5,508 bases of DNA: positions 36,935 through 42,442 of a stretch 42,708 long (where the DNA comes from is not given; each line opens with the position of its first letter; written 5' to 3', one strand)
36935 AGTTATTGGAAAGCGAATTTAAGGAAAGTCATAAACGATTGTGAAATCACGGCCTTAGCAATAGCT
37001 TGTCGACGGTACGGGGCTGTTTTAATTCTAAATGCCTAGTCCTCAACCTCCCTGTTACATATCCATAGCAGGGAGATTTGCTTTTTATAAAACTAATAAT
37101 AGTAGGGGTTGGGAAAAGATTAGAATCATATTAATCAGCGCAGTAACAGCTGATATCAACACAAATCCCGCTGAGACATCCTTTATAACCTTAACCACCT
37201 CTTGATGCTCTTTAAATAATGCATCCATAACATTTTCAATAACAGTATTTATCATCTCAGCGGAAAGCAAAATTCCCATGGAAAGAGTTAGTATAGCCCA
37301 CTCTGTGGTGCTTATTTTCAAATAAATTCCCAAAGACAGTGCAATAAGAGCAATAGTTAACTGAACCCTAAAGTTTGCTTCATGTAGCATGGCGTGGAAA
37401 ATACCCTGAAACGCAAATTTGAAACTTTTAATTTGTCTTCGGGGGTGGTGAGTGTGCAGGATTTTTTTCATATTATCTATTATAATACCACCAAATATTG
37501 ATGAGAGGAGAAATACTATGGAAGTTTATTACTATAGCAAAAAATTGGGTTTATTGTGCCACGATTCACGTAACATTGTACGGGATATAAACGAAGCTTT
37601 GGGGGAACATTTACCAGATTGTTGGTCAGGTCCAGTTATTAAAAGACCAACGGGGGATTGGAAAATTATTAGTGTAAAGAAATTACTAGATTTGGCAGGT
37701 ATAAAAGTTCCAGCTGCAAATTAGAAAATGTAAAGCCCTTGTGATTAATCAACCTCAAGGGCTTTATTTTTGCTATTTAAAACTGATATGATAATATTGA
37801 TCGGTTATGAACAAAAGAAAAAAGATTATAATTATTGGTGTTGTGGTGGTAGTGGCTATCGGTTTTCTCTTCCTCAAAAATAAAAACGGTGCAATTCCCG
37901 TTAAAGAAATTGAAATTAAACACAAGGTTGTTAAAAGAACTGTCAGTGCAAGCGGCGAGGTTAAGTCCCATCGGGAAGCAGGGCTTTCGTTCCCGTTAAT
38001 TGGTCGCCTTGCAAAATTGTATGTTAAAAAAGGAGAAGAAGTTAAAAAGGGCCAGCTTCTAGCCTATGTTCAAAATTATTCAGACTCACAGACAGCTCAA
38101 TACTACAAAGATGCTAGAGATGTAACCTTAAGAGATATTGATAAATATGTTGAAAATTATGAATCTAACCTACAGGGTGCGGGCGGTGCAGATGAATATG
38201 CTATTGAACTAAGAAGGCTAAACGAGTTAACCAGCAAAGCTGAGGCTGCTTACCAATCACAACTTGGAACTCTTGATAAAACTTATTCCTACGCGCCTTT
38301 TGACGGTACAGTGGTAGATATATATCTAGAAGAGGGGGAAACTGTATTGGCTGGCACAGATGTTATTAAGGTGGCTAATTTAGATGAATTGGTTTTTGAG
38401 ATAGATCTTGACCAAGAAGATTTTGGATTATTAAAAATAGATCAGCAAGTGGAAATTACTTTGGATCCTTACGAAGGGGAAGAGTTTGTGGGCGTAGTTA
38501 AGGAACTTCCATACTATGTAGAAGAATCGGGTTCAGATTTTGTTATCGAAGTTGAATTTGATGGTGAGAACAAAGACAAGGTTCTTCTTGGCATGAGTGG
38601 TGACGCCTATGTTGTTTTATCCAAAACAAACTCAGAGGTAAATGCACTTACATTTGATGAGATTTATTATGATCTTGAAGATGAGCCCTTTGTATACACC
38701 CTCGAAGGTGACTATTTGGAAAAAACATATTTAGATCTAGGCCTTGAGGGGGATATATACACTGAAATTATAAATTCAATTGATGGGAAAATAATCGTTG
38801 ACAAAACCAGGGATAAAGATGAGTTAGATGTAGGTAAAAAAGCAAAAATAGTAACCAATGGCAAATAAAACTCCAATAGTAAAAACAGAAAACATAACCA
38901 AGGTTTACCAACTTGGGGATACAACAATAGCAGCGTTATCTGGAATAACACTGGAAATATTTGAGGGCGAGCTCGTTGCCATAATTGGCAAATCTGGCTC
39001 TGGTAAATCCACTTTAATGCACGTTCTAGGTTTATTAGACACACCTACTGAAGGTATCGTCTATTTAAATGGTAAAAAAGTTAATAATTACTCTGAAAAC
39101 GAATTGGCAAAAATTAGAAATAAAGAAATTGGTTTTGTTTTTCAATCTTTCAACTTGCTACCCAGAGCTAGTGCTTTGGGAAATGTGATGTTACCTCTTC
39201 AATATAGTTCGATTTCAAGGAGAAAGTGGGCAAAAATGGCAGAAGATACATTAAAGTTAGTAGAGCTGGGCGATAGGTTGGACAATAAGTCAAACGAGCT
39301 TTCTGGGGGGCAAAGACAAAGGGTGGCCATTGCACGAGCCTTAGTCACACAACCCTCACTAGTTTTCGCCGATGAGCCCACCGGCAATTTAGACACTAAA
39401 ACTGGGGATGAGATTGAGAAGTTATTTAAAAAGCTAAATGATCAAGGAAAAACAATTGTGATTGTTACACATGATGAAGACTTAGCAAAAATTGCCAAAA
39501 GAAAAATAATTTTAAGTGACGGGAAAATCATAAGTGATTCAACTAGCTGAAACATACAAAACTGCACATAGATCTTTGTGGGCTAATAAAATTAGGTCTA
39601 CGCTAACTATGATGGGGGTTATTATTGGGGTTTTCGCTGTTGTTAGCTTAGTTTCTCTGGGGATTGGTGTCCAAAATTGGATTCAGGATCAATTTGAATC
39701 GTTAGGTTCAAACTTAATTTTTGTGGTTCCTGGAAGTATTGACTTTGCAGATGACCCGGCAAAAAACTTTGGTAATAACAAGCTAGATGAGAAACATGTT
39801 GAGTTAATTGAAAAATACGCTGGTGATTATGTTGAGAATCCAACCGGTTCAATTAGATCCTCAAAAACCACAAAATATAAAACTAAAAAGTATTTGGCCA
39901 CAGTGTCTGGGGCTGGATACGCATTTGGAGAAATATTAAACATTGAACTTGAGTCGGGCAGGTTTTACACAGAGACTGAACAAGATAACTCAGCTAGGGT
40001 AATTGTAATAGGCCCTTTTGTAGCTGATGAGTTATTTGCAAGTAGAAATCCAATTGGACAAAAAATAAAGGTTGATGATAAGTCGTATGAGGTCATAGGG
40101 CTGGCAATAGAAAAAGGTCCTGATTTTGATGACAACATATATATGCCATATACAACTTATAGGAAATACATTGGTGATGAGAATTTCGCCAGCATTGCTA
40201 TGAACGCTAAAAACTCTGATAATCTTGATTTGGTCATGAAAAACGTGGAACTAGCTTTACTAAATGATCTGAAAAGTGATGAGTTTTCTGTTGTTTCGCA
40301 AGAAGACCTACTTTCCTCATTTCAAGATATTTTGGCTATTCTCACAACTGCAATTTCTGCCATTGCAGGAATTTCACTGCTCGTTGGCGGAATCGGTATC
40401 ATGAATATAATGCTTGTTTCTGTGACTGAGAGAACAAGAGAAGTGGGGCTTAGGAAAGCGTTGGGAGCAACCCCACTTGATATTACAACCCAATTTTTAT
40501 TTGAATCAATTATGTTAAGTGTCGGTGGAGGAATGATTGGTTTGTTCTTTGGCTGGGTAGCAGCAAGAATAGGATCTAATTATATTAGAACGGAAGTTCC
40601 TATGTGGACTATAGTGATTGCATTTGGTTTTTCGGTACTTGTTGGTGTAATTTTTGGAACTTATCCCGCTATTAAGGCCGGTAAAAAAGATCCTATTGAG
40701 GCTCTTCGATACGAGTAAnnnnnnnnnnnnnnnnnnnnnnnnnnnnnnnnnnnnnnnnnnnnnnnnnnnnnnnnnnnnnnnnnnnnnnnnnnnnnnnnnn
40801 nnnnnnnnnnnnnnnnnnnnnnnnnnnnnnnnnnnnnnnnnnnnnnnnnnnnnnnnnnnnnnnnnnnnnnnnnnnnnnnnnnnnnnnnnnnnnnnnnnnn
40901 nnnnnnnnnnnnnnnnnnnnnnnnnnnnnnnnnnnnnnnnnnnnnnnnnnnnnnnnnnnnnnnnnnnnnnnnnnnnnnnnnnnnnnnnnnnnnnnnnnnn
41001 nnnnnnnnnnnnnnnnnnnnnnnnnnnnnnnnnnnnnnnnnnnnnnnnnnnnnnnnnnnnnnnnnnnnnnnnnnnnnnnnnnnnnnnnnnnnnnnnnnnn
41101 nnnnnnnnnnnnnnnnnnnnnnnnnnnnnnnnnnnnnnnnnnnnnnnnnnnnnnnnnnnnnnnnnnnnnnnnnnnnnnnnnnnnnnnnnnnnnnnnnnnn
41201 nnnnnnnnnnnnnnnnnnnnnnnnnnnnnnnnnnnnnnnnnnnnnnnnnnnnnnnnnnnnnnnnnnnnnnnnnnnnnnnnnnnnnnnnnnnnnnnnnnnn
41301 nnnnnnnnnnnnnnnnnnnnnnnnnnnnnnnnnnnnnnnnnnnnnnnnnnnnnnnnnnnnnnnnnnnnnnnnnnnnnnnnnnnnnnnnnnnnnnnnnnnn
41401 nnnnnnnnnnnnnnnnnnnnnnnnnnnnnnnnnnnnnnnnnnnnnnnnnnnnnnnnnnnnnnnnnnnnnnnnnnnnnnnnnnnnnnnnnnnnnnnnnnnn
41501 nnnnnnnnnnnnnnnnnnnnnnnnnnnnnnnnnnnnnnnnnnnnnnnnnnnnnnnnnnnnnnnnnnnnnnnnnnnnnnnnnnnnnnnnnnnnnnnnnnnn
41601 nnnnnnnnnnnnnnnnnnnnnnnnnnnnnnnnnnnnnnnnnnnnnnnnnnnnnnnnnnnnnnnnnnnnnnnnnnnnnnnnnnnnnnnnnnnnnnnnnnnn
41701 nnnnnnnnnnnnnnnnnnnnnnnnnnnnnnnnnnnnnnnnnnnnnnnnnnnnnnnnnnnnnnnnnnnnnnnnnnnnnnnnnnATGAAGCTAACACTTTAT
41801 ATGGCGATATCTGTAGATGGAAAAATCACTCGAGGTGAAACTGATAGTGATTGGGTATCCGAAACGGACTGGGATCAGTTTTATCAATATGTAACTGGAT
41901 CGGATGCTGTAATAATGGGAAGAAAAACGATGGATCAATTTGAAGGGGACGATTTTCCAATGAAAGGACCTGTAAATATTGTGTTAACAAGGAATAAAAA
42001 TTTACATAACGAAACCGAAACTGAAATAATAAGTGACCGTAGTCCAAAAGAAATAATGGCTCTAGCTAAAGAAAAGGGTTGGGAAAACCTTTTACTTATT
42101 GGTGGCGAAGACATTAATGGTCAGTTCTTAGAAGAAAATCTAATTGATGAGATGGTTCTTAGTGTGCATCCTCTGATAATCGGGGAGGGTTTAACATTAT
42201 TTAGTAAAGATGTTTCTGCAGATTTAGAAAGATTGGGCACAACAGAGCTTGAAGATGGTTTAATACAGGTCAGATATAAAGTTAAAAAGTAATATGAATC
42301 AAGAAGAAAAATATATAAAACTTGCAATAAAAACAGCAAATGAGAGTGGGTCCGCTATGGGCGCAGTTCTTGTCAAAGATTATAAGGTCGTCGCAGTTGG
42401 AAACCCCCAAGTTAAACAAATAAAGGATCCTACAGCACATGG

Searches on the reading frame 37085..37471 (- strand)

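Call 40: search_protein_families(library=pfam, proteins=[window:37085-37471:-], max_evalue=0.001)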
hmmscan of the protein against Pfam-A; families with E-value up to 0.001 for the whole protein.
window:37085-37471:- (128 aa): 1 family
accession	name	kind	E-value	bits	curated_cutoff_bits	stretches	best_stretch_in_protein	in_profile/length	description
PF01219.24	DAGK_prokar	-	1.6e-29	102.2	22.3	1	18-119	1-102/102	Prokaryotic diacylglycerol kinase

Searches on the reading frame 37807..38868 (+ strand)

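Call 40: search_protein_families(library=pfam, proteins=[window:37807-38868:+], max_evalue=0.001)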
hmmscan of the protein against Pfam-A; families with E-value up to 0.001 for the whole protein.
window:37807-38868:+ (353 aa): 4 families
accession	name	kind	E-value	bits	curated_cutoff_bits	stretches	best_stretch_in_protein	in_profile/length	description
PF16576.10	HlyD_D23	-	9.5e-17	61.4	30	1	43-241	3-191/214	Barrel-sandwich domain of CusB or HlyD membrane-fusion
PF13437.12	HlyD_3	-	7e-14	52.9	22.2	1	162-257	3-99/106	HlyD family secretion protein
PF13533.13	Biotin_lipoyl_2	-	1.1e-07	32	29.8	1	66-87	9-30/32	Biotin-lipoyl like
PF00364.28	Biotin_lipoyl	-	4.8e-06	26.7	22.1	0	62-89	5-37/73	Biotin-requiring enzyme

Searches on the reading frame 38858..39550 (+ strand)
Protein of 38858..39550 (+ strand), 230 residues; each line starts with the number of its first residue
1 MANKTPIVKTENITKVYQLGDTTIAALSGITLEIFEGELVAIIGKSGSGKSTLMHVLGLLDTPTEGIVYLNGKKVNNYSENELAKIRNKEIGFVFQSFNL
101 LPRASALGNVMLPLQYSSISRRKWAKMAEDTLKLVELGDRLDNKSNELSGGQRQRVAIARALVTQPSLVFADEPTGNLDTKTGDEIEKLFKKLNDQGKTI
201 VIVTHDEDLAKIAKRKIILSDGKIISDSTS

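Call 40: search_protein_families(library=pfam, proteins=[window:38858-39550:+], max_evalue=0.001)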
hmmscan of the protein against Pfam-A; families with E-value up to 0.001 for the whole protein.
window:38858-39550:+ (230 aa): 4 families
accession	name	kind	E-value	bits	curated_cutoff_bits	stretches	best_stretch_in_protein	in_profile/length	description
PF00005.33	ABC_tran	-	6.1e-34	118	25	1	27-175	1-136/137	ABC transporter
PF13304.12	AAA_21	-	4.8e-07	30.6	27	0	39-88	1-47/304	AAA domain, putative AbiEii toxin, Type IV TA system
PF02463.25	SMC_N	-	1.3e-06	28.4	40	1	35-215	22-207/220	RecF/RecN/SMC N terminal domain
PF13555.12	AAA_29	-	0.00049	20.2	27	1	37-55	22-40/61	P-loop containing region of AAA domain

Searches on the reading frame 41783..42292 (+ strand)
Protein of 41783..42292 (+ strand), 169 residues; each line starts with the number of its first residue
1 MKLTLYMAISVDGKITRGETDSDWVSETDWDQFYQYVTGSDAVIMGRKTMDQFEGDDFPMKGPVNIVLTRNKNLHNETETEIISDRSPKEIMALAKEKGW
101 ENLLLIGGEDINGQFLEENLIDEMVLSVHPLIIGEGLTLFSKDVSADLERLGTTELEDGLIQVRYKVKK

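Call 40: search_protein_families(library=pfam, proteins=[window:41783-42292:+], max_evalue=0.001)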
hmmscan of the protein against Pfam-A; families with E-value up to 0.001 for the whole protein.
window:41783-42292:+ (169 aa): 2 families
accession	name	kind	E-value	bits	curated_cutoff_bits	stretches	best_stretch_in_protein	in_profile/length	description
PF01872.23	RibD_C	-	2e-22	80.4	24.1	1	2-154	2-189/197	RibD C-terminal domain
PF00186.24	DHFR_1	-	1.9e-11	44.4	25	1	24-118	22-107/159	Dihydrofolate reductase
